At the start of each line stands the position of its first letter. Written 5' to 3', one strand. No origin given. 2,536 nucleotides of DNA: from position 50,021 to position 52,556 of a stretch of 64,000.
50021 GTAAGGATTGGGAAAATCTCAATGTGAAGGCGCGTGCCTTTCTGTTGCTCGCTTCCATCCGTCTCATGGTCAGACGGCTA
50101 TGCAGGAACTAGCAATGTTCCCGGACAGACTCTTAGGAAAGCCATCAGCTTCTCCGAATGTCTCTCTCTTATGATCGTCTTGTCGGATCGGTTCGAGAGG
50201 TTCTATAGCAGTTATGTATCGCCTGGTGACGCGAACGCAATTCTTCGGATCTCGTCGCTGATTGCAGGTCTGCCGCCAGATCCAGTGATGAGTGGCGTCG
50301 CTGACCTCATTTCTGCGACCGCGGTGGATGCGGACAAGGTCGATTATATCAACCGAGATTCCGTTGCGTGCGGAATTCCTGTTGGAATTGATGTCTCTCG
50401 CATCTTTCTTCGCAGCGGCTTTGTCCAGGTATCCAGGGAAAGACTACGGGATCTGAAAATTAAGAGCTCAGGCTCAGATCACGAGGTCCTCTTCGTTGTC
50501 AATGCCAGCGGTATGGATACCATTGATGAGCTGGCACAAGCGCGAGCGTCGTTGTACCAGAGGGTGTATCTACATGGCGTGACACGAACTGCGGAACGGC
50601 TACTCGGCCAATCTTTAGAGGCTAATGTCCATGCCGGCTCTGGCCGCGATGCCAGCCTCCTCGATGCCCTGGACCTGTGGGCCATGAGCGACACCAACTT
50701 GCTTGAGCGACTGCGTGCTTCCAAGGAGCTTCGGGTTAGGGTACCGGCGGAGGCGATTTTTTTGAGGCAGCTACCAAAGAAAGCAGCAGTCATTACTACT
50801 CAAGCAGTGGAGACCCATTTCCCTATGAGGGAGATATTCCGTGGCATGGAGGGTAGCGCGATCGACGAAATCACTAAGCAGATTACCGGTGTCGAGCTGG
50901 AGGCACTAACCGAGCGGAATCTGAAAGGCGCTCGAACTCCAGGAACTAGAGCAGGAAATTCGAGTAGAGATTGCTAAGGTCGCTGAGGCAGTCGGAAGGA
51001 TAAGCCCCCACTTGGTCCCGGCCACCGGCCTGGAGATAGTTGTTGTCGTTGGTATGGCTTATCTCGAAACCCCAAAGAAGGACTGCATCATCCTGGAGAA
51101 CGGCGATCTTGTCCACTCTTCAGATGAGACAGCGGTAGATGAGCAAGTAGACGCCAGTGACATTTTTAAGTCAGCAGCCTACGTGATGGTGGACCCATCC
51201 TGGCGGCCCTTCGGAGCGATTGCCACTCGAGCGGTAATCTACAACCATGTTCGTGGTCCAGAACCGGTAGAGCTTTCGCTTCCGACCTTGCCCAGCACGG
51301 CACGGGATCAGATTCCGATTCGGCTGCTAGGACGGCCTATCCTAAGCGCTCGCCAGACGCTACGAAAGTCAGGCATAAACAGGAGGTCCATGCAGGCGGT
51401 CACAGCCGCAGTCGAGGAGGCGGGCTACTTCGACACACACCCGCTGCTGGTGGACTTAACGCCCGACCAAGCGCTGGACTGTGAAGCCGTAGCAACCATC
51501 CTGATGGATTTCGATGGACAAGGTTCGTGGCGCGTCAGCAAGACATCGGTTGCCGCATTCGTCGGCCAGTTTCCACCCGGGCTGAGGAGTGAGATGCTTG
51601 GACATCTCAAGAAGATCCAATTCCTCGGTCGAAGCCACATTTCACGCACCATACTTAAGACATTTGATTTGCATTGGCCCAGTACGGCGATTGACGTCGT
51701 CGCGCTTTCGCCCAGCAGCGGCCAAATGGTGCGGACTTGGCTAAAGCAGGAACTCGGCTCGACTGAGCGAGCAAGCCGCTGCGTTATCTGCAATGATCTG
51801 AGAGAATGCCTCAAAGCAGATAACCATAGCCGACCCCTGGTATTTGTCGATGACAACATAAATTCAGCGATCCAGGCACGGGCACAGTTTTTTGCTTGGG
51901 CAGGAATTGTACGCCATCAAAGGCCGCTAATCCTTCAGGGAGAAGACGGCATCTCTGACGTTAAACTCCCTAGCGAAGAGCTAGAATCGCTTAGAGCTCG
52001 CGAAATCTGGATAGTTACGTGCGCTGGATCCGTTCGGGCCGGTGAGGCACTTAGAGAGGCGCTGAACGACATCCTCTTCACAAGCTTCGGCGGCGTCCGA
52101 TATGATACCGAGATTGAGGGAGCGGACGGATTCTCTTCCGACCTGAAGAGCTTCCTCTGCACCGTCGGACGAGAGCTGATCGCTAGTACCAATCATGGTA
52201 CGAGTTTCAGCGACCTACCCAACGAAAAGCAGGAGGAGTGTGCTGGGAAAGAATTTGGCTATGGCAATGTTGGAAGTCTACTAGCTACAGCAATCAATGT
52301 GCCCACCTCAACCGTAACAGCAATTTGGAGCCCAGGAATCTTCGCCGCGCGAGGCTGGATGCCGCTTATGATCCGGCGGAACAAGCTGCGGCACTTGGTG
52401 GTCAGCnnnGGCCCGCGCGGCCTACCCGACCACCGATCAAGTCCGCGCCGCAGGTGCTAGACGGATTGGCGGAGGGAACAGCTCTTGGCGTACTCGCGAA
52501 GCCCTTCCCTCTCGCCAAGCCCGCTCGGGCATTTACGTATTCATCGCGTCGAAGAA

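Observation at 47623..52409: Low-GC 4.8-kb island: regulator-like ORF, unknown ORF, SAMHD1/dGTPase-like HD protein and PRTase-like ORF; candidate unassigned nucleotide-targeting (defence-type) module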

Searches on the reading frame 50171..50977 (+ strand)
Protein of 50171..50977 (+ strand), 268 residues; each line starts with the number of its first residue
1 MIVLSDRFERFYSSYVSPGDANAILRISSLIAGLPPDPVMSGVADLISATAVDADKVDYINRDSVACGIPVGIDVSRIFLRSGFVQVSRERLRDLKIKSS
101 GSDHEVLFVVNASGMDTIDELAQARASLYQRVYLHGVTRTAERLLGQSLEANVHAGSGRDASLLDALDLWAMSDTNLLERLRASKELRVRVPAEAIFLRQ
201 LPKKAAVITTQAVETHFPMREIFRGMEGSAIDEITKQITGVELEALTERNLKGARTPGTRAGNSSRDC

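Call 93: find_encoding_contigs(protein=window:50171-50977:+, flank=2000, max_places=5)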
Protein window:50171-50977:+ (268 aa): 1 contig read that carries it; 1 place shown.
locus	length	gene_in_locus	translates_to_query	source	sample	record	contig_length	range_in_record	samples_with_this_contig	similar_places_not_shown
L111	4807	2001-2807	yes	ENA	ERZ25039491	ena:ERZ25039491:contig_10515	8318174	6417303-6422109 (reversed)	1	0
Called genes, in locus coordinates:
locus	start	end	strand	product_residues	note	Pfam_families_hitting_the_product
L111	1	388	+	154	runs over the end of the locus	-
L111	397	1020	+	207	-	-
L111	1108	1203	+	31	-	-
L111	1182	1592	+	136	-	PF13340:DUF4096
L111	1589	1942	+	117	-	PF01609:DDE_Tnp_1, PF13586:DDE_Tnp_1_2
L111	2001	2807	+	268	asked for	PF19276:HD_assoc_2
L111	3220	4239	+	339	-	PF24390:PRTase-CE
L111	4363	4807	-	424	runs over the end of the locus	PF07498:Rho_N, PF07497:Rho_RNA_bind, PF00006:ATP-synt_ab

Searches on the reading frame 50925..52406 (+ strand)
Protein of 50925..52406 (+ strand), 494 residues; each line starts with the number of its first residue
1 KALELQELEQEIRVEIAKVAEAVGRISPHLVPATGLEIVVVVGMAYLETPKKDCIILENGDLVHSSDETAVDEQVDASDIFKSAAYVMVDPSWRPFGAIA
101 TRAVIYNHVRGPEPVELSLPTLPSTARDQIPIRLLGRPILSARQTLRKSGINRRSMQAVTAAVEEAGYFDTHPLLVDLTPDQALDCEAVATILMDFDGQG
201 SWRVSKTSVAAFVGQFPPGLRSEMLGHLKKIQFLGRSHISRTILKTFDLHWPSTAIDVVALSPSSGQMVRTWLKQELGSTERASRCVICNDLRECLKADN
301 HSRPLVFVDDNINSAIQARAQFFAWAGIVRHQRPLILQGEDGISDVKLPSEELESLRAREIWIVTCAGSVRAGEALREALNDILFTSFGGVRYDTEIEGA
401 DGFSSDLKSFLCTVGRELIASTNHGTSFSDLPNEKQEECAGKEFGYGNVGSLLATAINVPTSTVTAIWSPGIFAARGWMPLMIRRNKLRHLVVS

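Call 54: predict_structure(alignment_id=A4)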
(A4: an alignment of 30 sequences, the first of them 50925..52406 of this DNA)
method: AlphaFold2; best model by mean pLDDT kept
length: 494 residues; sequences in the alignment: 30
mean_pLDDT: 87.9   pTM: 0.85
mean pLDDT of the five models: 87.9, 87.4, 87.3, 87.1, 86.9
residues with pLDDT >= 90: 351; 70-90: 86; 50-70: 28; < 50: 29
segments of 3 or more residues with pLDDT < 50: 46-53, 69-83, 123-126
pLDDT, mean of each block of 10 residues (from residue 1): 72 97 97 93 55 51 55 40 69 95 90 81 57 88 84 94 96 94 98 92 94 97 98 95 95 95 92 86 88 86 94 94 96 90 90 94 96 95 95 91 95 98 95 95 93 93 96 94 90 90
secondary structure, 60 per line:
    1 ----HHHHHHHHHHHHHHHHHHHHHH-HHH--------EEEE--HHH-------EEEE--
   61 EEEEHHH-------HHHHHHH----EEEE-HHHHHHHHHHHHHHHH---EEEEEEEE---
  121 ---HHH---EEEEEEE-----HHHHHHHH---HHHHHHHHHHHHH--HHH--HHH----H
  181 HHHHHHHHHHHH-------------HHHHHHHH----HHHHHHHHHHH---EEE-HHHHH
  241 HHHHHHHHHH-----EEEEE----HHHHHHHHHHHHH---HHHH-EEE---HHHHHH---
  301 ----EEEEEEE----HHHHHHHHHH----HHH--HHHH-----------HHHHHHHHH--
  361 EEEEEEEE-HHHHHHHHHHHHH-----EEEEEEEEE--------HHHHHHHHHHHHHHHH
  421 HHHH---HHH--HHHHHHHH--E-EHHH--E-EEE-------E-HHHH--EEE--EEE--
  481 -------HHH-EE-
elements in order: H5-26 E39-42 E55-58 E61-64 H75-81 E86-89 H91-106 E110-117 E130-136 H142-149 H153-165 H180-192 H206-213 H218-228 E232-234 H236-250 E256-260 H265-277 H281-284 E286-288 H292-297 E305-311 H316-325 H335-338 H350-358 E361-368 H370-382 E388-396 H405-424 H433-440 E453-455 H465-468 E471-473 E476-478

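Call 56: fold_search(model_id=the predicted structure, library=pdb)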
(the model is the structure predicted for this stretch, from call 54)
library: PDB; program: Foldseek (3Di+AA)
matches with E <= 10: 825; with E <= 0.001: 0
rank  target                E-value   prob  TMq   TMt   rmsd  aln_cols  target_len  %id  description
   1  2ehj_A                5.9e-02  0.66  0.13  0.27  11.1       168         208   14  Structure of Uracil phosphoribosyl transferase (released 2008-03-11)
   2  1hmp_A                7.3e-02  0.69  0.17  0.33   9.2       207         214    9  THE CRYSTAL STRUCTURE OF HUMAN HYPOXANTHINE-GUANINE PHOSPHORIBOSYLTRANSFERASE WITH BOUND GMP (released 1995-06-03)
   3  4jls_A                7.7e-02  0.93  0.16  0.47   6.9       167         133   11  Crystal Structure of E. coli XGPRT in complex with (3R,4S)-4-(Guanin-9-yl)-3-hydroxypyrrolidin-1-N-ylacetylphosphonic  (released 2014-12-24)
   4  2aee_A                7.7e-02  0.72  0.18  0.38  13.2       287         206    8  Crystal structure of Orotate phosphoribosyltransferase from Streptococcus pyogenes (released 2005-09-06)
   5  3dez_B                8.1e-02  0.75  0.17  0.37  11.2       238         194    8  Crystal structure of Orotate phosphoribosyltransferase from Streptococcus mutans (released 2009-06-16)
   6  4jls_E                8.6e-02  0.69  0.14  0.42   9.8       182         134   12  Crystal Structure of E. coli XGPRT in complex with (3R,4S)-4-(Guanin-9-yl)-3-hydroxypyrrolidin-1-N-ylacetylphosphonic  (released 2014-12-24)
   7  8tpy_A                9.0e-02  0.82  0.17  0.37   8.0       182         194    8  Structure of human hypoxanthine guanine phosphoribzosyltransferase in complex with [2S,4R] 4-Guanin-9-yl-2-hydroxymeth (released 2024-05-08)
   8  6kqc_B                1.0e-01  0.85  0.16  0.43   7.4       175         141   11  Crystal structure of E136F mutant of Xanthine-guanine phosphoribosyltransferase from Yersinia pestis (released 2019-09-11)
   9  3dez_A                1.1e-01  0.54  0.18  0.37  13.7       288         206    6  Crystal structure of Orotate phosphoribosyltransferase from Streptococcus mutans (released 2009-06-16)
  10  6wn8_A                1.2e-01  0.51  0.13  0.27  11.3       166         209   13  2.70 Angstrom Resolution Crystal Structure of Uracil Phosphoribosyl Transferase from Klebsiella pneumoniae (released 2020-05-06)
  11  4jls_I                1.3e-01  0.91  0.15  0.48   7.3       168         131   12  Crystal Structure of E. coli XGPRT in complex with (3R,4S)-4-(Guanin-9-yl)-3-hydroxypyrrolidin-1-N-ylacetylphosphonic  (released 2014-12-24)
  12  4ran_B                1.4e-01  0.60  0.17  0.35   8.2       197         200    8  Aza-acyclic nucleoside phosphonates containing a second phosphonate group as inhibitors of the human, Plasmodium falci (released 2015-01-07)
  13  6kp5_B                1.5e-01  0.80  0.16  0.45   5.9       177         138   12  crystal structure of Xanthine-guanine phosphoribosyltransferase (XGPRT) from Yersinia pestis in P21212 space group wit (released 2019-09-25)
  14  1hmp_B                1.5e-01  0.63  0.16  0.32   8.8       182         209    8  THE CRYSTAL STRUCTURE OF HUMAN HYPOXANTHINE-GUANINE PHOSPHORIBOSYLTRANSFERASE WITH BOUND GMP (released 1995-06-03)
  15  8ivn_A                1.5e-01  0.15  0.12  0.15  11.3       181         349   12  crystal structure of SulE mutant (released 2023-08-02)
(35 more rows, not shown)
